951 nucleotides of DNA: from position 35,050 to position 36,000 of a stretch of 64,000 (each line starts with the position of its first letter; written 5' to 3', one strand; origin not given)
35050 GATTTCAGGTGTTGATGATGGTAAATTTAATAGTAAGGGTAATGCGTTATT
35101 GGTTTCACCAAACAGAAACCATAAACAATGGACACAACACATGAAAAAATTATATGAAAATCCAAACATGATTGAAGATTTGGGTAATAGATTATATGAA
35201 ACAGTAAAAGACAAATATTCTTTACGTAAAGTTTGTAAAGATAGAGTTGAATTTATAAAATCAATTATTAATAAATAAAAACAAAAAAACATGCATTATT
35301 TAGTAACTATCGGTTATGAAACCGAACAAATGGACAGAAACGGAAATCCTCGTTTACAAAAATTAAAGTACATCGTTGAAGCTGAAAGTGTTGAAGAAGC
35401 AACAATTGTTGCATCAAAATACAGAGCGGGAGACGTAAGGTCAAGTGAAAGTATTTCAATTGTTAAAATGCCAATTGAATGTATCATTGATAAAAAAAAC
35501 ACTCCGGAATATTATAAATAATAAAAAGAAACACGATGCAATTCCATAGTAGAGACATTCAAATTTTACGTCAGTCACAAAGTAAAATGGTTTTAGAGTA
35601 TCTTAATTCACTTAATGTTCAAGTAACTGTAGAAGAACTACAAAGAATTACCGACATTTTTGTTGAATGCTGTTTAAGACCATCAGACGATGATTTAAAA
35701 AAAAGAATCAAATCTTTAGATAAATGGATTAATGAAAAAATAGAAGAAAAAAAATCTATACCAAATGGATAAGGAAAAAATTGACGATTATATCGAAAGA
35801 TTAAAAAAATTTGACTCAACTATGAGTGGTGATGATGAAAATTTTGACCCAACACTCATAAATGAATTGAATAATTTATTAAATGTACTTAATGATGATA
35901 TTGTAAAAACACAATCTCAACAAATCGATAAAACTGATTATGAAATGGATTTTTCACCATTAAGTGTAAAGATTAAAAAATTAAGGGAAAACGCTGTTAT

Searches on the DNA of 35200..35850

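Call 82: search_rna_families(source=window, start=35200, end=35850, threshold=evalue, max_evalue=0.1)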
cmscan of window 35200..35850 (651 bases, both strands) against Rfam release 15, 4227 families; matches with E-value up to 0.1: 0.
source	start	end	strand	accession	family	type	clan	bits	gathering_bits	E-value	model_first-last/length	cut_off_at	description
